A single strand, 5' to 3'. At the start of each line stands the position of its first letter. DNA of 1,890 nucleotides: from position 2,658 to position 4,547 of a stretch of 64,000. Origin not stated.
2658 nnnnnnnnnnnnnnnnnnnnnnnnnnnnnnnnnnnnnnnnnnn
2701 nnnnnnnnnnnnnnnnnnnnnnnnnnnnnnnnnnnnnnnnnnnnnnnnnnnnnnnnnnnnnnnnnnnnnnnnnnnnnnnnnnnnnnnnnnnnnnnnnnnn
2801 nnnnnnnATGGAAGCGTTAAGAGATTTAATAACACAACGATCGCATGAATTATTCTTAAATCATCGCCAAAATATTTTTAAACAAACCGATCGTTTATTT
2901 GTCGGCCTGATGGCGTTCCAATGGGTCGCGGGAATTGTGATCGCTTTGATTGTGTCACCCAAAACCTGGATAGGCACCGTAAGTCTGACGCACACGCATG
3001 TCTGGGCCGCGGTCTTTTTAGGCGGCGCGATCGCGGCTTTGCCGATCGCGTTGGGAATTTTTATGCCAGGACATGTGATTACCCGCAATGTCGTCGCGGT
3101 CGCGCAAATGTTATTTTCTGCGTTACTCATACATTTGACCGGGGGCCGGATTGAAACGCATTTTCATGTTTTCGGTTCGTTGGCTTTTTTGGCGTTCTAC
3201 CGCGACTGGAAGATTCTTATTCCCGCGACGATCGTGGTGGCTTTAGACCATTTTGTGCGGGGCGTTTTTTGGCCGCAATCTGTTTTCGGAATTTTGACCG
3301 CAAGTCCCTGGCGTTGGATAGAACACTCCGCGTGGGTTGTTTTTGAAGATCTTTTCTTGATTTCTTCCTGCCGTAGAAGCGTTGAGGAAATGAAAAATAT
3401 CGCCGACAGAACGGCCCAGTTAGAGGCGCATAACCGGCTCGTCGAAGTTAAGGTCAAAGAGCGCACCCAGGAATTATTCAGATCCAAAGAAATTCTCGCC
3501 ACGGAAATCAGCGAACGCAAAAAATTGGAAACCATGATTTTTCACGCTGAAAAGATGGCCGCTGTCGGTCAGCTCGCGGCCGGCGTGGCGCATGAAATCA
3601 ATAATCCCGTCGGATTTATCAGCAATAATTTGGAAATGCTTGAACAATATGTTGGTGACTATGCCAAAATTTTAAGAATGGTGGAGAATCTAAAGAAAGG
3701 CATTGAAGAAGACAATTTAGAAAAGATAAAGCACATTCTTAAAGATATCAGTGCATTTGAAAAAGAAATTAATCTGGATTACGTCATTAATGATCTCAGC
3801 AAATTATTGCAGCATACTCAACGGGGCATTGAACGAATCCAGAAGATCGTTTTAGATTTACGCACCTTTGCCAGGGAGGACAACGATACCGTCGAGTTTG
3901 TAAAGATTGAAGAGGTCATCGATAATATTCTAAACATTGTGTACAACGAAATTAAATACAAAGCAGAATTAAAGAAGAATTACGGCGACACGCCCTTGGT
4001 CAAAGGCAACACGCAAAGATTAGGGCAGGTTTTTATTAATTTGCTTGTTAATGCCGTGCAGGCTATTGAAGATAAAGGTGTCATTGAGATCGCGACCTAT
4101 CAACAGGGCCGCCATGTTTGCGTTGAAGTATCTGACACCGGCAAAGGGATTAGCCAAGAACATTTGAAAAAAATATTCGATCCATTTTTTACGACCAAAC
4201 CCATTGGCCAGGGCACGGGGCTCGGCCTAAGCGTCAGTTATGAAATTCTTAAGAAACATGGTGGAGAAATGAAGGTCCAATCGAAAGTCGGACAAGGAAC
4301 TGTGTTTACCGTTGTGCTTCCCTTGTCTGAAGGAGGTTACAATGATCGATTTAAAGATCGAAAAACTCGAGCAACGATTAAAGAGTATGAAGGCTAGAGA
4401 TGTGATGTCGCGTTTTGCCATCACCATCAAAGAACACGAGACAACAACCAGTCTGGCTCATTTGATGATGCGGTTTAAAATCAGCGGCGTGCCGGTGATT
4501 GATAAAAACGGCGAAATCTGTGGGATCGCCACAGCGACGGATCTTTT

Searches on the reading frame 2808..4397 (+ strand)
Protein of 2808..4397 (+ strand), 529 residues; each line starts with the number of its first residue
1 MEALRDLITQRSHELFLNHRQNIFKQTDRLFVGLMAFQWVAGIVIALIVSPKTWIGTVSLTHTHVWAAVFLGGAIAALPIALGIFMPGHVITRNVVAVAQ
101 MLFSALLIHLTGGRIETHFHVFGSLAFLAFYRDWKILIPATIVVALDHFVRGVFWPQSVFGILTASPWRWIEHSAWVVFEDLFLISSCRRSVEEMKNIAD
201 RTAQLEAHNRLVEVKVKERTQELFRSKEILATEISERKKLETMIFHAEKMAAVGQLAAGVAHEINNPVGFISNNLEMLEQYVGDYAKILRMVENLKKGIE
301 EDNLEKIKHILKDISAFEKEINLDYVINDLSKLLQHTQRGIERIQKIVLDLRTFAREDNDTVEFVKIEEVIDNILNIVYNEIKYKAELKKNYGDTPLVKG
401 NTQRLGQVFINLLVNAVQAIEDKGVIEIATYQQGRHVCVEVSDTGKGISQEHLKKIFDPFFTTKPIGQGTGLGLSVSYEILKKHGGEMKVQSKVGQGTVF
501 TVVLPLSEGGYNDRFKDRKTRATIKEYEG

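Call 26: search_protein_families(library=pfam, proteins=[window:2808-4397:+], max_evalue=0.001)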
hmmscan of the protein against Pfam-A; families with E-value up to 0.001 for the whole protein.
window:2808-4397:+ (529 aa): 3 families
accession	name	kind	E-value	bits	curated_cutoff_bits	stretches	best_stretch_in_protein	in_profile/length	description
PF02518.31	HATPase_c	-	1.2e-27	97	26.4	1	401-507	2-110/111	Histidine kinase-, DNA gyrase B-, and HSP90-like ATPase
PF00512.31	HisKA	-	1.1e-09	38.6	26.9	1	253-299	2-47/66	His Kinase A (phospho-acceptor) domain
PF14501.12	HATPase_c_5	-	1.5e-05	25.3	22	1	405-493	6-91/102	GHKL domain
